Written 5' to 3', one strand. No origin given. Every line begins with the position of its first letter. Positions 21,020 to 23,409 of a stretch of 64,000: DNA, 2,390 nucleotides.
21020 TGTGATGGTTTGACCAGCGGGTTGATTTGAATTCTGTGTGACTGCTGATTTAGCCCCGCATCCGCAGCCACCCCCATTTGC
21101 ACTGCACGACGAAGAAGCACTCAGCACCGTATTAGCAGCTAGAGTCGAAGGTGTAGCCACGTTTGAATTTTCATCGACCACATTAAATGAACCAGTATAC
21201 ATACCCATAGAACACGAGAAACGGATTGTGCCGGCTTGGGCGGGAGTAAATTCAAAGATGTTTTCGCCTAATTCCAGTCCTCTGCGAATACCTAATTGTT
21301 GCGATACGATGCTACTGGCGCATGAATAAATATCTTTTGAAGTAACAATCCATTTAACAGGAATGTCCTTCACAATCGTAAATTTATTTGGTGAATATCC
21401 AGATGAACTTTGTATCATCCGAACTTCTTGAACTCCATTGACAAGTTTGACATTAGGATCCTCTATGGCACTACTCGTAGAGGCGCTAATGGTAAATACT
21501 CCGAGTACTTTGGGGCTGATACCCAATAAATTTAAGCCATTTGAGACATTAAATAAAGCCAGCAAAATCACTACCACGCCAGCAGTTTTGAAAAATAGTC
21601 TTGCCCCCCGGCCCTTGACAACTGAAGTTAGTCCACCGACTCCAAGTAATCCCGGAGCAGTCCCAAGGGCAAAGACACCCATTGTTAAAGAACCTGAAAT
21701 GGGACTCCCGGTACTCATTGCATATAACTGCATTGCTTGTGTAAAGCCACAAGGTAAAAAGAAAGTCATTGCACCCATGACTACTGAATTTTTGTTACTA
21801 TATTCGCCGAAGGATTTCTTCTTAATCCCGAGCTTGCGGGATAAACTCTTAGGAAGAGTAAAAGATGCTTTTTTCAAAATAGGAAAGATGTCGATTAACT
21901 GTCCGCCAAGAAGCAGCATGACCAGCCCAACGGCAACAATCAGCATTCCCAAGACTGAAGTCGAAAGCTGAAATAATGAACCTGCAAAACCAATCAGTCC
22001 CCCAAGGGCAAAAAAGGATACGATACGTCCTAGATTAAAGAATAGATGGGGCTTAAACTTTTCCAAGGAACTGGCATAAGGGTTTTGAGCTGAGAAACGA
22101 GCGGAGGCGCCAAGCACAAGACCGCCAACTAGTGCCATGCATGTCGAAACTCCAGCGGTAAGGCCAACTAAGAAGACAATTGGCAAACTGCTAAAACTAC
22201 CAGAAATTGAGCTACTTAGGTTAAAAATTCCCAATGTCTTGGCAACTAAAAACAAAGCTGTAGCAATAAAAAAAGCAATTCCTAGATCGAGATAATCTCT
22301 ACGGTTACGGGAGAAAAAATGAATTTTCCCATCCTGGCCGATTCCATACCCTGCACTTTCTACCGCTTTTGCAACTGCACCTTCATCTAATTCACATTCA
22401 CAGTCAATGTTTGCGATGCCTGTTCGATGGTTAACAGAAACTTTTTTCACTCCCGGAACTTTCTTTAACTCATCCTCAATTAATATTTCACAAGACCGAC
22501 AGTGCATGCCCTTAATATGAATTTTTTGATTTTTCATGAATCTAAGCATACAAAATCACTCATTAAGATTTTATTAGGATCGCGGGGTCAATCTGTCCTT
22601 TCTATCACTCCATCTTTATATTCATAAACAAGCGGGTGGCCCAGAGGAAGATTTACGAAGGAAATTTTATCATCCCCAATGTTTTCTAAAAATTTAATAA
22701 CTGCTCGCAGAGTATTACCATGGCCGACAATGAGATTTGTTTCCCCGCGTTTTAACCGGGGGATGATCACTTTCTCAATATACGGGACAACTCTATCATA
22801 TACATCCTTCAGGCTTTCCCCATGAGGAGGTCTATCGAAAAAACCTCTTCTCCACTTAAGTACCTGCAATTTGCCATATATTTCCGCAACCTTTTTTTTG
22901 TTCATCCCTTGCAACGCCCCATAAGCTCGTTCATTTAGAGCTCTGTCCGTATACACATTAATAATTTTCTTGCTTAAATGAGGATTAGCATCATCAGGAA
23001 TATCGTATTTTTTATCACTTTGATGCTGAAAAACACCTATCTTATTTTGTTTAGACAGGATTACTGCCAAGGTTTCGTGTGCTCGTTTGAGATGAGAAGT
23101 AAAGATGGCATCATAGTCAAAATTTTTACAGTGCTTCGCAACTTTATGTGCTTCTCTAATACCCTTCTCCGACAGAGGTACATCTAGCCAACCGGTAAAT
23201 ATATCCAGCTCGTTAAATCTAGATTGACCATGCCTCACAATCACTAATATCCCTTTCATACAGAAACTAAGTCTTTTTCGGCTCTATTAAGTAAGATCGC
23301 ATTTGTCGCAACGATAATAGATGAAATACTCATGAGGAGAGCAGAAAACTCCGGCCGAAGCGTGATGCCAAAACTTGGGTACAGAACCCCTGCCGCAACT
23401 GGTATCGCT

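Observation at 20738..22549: Unusual three-module copper protein: HMA - Cys-containing DsbD_2-like membrane domain - two cupredoxin-like repeats with CxMGM / CAMGI and a CGCG patch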

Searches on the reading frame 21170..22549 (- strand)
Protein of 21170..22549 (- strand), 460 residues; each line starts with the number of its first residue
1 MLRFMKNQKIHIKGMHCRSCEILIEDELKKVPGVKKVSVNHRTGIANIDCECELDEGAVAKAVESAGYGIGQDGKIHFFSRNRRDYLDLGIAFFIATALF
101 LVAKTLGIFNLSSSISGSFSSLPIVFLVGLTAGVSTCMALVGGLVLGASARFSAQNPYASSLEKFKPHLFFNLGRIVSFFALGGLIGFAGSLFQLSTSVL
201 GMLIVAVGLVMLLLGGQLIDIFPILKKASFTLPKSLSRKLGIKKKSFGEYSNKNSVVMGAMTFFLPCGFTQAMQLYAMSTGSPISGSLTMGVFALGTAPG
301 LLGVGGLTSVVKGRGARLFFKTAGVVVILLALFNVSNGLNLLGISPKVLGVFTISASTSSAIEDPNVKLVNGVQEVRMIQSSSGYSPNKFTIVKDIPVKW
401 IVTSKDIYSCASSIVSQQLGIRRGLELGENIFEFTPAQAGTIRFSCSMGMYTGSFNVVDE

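Call 69: search_dna_similar(query=window:21170-22549:-, collection=plasmids, mode=protein, max_evalue=1e-10, max_rows=25)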
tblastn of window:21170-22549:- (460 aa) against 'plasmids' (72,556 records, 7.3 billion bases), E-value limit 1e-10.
Records with a match: 5; places in all: 5; records where one place covers at least 80% of the query: 0.
Best place of each record, by identity: <60% 5.
By first word of the organism name: Acetoanaerobium 1; Candidatus 1; Deinococcus 1; Tsukamurella 1; Streptomyces 1.
By predicted mobility (MOB-suite, as given by PLSDB): non-mobilizable 5.
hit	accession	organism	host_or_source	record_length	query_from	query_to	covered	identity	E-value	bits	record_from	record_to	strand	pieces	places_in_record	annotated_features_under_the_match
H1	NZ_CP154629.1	Acetoanaerobium noterae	cell culture,Sludge of a digestion ...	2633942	124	460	73%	32.3%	2e-32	139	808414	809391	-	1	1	none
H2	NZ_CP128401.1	Candidatus Chlorohelix allophototropha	Single colony of Candidatus Chlorohelix ...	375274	122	458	73%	31.3%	3e-19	99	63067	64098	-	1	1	sulfite exporter TauE/SafE family protein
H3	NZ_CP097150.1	Deinococcus sp. QL22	-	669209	122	451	72%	28.5%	2e-19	99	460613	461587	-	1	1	sulfite exporter TauE/SafE family protein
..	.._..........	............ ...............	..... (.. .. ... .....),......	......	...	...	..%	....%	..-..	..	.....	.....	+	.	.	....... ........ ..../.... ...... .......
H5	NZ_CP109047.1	Streptomyces sp. NBC_00637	-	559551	233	456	49%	27.0%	9e-11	72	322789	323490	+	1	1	sulfite exporter TauE/SafE family protein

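Call 70: get_annotated_region(hit=H3, flank=5000)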
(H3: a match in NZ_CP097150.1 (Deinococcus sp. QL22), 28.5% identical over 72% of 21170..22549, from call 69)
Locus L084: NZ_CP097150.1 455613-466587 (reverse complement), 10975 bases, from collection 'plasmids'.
description: Deinococcus sp. QL22 plasmid unnamed5, complete sequence
organism: Deinococcus sp. QL22 (NCBI taxid 2939437)
taxonomy: Bacteria; Deinococcota; Deinococci; Deinococcales; Deinococcaceae; Deinococcus; Deinococcus sp. QL22
host: -; source: -; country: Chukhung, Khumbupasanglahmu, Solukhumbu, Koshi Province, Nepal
typing (MOB-suite, as given by PLSDB): non-mobilizable
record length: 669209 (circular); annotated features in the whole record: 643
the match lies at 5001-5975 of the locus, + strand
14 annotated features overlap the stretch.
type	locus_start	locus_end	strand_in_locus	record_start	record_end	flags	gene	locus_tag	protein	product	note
CDS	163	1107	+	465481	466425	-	-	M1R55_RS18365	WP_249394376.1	aldo/keto reductase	-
CDS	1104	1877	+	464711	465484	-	-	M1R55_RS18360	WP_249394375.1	SDR family oxidoreductase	-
CDS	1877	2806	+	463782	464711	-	-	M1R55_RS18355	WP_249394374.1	NAD(P)-dependent oxidoreductase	-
CDS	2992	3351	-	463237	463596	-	-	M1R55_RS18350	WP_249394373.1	hypothetical protein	-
CDS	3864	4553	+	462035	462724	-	-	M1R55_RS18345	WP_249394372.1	DUF4396 domain-containing protein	-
CDS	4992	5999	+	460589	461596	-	-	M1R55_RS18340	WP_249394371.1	sulfite exporter TauE/SafE family protein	-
CDS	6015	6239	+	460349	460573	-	-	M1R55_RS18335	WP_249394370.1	heavy-metal-associated domain-containing protein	-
CDS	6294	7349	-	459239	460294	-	-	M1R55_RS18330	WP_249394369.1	HAMP domain-containing sensor histidine kinase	GO:0007165 - signal transduction [Evidence IEA]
CDS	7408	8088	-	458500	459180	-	-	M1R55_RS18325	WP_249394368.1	response regulator transcription factor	GO:0000160 - phosphorelay signal transduction system [Evidence IEA]; GO:0006355 - regulation of DNA-templated ...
CDS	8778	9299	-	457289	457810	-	merB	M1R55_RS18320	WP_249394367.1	organomercurial lyase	GO:0046413 - organomercury catabolic process [Evidence IEA]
CDS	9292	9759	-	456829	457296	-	-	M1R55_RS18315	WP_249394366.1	(2Fe-2S)-binding protein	-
CDS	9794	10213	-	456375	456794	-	-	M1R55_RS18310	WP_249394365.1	MerR family transcriptional regulator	-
CDS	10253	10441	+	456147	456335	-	-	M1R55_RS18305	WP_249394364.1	hypothetical protein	-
CDS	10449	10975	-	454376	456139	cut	-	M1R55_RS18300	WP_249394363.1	WD40 repeat domain-containing protein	-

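Call 71: get_annotated_region(hit=H4, flank=5000)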
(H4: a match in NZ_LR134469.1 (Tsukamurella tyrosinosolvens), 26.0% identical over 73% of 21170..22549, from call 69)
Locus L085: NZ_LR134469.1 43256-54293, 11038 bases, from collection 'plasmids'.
description: Tsukamurella tyrosinosolvens strain NCTC13231 plasmid 27, complete sequence
organism: Tsukamurella tyrosinosolvens (NCBI taxid 57704)
taxonomy: Bacteria; Actinomycetota; Actinomycetes; Mycobacteriales; Tsukamurellaceae; Tsukamurella; Tsukamurella tyrosinosolvens
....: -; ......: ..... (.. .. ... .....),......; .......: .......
typing (MOB-suite, as given by PLSDB): non-mobilizable
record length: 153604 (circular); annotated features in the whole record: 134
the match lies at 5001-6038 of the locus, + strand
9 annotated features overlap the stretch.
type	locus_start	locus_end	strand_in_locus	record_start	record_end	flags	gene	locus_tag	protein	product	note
CDS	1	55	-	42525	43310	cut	-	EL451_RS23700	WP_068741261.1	cytochrome c biogenesis CcdA family protein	-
CDS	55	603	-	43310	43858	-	-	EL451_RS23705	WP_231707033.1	TlpA disulfide reductase family protein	-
CDS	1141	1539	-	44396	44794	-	-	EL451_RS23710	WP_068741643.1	heavy metal-responsive transcriptional regulator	-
CDS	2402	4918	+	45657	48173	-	-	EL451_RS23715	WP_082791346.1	heavy metal translocating P-type ATPase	GO:0006812 - monoatomic cation transport [Evidence IEA]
CDS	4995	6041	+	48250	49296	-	-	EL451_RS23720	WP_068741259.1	sulfite exporter TauE/SafE family protein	-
CDS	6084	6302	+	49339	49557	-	-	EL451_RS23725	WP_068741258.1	heavy-metal-associated domain-containing protein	-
CDS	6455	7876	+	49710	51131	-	merA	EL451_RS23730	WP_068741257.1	mercury(II) reductase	-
CDS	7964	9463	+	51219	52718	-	-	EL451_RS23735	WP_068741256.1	multicopper oxidase family protein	-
CDS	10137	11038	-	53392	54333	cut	-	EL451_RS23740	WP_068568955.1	helix-turn-helix domain-containing protein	GO:0006355 - regulation of DNA-templated transcription [Evidence IEA]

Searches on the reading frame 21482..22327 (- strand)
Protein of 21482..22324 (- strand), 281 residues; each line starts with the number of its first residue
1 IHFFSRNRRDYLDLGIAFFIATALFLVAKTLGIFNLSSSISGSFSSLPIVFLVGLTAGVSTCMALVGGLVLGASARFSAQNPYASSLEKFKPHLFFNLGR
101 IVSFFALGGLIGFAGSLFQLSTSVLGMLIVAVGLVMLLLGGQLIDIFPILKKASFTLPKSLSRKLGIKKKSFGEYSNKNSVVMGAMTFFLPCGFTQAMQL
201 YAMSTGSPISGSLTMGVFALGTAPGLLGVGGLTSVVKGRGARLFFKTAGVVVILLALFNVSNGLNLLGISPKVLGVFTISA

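Call 15: search_solved_structures(query=window:21482-22324:-, max_evalue=10, show_alignments=3)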
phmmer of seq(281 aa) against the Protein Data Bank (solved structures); distinct sequences matched with E-value up to 10: 2.
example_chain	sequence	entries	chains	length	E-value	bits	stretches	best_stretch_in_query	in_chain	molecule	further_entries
3m6a_A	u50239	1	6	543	0.14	15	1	95-236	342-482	ATP-dependent protease La 1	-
6vgo_A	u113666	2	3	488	1.5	11.6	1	34-104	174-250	Dipeptidase 3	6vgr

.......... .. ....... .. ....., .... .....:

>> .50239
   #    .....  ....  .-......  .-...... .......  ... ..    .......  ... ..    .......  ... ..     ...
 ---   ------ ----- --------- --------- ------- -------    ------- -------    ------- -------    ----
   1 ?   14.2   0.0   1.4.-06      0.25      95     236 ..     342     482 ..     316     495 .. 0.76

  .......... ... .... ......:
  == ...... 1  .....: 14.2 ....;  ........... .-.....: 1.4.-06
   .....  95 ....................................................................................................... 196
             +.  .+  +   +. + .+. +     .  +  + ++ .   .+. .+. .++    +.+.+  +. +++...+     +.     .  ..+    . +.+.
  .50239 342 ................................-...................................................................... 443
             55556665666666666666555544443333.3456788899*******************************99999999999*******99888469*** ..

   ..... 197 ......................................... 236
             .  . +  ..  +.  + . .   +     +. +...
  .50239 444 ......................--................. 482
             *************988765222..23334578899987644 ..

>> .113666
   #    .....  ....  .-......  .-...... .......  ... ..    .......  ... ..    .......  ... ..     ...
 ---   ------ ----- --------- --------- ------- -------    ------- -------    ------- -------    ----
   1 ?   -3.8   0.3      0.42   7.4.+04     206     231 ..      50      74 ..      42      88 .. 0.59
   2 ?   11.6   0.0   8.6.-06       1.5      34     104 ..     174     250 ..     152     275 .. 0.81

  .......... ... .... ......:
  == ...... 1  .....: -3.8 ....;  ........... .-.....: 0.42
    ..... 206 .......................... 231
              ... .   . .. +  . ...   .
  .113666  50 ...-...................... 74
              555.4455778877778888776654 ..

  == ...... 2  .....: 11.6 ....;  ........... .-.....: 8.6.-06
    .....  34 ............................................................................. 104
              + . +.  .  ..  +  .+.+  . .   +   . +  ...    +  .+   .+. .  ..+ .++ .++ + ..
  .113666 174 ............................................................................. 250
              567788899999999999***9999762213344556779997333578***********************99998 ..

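Call 49: predict_structure(alignment_id=A2)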
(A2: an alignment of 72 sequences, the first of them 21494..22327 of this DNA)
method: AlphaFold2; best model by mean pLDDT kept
length: 278 residues; sequences in the alignment: 72
mean_pLDDT: 72.7   pTM: 0.67
mean pLDDT of the five models: 72.7, 70.9, 68.1, 67.5, 67.4
residues with pLDDT >= 90: 6; 70-90: 173; 50-70: 86; < 50: 13
segments of 3 or more residues with pLDDT < 50: 169-174, 276-278
pLDDT, mean of each block of 10 residues (from residue 1): 65 81 79 61 66 79 64 65 72 80 89 81 74 80 73 55 54 58 76 75 84 89 79 61 74 81 80 53
secondary structure, 60 per line:
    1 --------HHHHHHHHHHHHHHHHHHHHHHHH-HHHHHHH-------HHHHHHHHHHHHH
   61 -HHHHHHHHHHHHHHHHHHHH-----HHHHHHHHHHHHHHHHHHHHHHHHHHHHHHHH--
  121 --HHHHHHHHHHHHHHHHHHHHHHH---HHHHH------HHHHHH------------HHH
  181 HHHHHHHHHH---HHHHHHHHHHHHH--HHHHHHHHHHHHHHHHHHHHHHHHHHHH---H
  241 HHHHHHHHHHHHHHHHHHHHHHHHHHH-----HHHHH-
elements in order: H9-32 H34-40 H48-60 H62-81 H87-118 H123-145 H149-153 H160-165 H178-190 H194-206 H209-236 H240-267 H273-277

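Call 83: fold_search(model_id=the predicted structure, library=pdb)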
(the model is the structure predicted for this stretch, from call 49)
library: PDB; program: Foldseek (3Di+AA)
matches with E <= 10: 225; with E <= 0.001: 0
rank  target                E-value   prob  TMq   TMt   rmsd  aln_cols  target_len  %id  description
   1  7z6n_A                7.5e-01  0.12  0.18  0.19  19.1       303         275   14  Crystal structure of Zn2+-transporter BbZIP in a metal-stripped state (released 2022-08-10)
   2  6iv1_B                1.0e+00  0.06  0.11  0.12  23.2       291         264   14  Crystal structure of a bacterial Bestrophin homolog from Klebsiella pneumoniae with a mutation I180T (released 2019-11-13)
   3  6ivo_B                1.1e+00  0.07  0.14  0.14  23.0       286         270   11  Crystal structure of a membrane protein P208A (released 2019-11-06)
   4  6gs7_A                1.2e+00  0.08  0.15  0.10  22.6       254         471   15  Crystal structure of peptide transporter DtpA-nanobody in glycine buffer (released 2019-01-30)
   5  7ru6_A                1.3e+00  0.11  0.19  0.17  20.1       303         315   12  Cryo-EM structure of the HIV-1 restriction factor human SERINC3 (released 2022-08-24)
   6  6lyy_A                1.4e+00  0.14  0.21  0.16  20.6       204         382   17  Cryo-EM structure of the human MCT1/Basigin-2 complex in the presence of anti-cancer drug candidate AZD3965 in the out (released 2020-12-23)
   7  8hnb_A                1.4e+00  0.13  0.23  0.14  13.9       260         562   13  Cryo-EM structure of human OATP1B1 in apo state (released 2023-09-13)
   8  6gwh                  1.5e+00  0.12  0.22  0.16  10.5       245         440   13  Outward-facing conformation of a multidrug resistance MATE family transporter of the MOP superfamily. (released 2019-06-05)
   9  6ukj_A                1.5e+00  0.08  0.19  0.16  18.2       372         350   10  Single-Particle Cryo-EM Structure of Plasmodium falciparum Chloroquine Resistance Transporter (PfCRT) 7G8 Isoform (released 2019-12-04)
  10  9qtq_G                1.5e+00  0.06  0.14  0.15  21.0       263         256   15  Structure of the energy converting methyltransferase (Mtr) of Methanosarcina mazei in complex with a novel protein bin (released 2025-12-24)
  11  4mlb_C                1.6e+00  0.11  0.21  0.16  11.3       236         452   13  Reverse polarity of binding pocket suggests different function of a MOP superfamily transporter from Pyrococcus furios (released 2013-09-25)
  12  6iv3_E                1.6e+00  0.04  0.13  0.14  23.4       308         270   14  Crystal structure of a bacterial Bestrophin homolog from Klebsiella pneumoniae with a mutation W252A (released 2019-11-13)
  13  8vp1_B                1.7e+00  0.04  0.12  0.08  24.1       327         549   12  Cryo-EM structure of the ABC transporter PCAT1 cysteine-free core bound with ATP (released 2024-10-30)
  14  6z5u_A                1.8e+00  0.07  0.17  0.18  21.4       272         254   13  Cryo-EM structure of the A. baumannii MlaBDEF complex bound to APPNHP (released 2021-05-05)
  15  6iv3_B                1.8e+00  0.06  0.14  0.14  23.0       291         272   11  Crystal structure of a bacterial Bestrophin homolog from Klebsiella pneumoniae with a mutation W252A (released 2019-11-13)
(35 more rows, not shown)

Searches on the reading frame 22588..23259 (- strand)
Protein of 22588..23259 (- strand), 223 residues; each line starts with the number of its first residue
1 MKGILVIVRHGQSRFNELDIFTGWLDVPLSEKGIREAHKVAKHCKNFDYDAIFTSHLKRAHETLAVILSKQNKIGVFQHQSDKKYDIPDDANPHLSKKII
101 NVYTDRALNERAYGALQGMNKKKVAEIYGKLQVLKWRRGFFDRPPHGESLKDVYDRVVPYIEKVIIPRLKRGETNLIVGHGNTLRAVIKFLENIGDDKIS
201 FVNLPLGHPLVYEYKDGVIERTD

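Call 3: search_protein_families(library=pfam, proteins=[window:22588-23259:-], max_evalue=0.01)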
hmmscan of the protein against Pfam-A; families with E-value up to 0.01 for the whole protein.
window:22588-23259:- (223 aa): 1 family
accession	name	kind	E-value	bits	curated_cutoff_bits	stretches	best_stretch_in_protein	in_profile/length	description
PF00300.27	His_Phos_1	-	1.5e-36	126.3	21.7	2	5-72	1-68/194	Histidine phosphatase superfamily (branch 1)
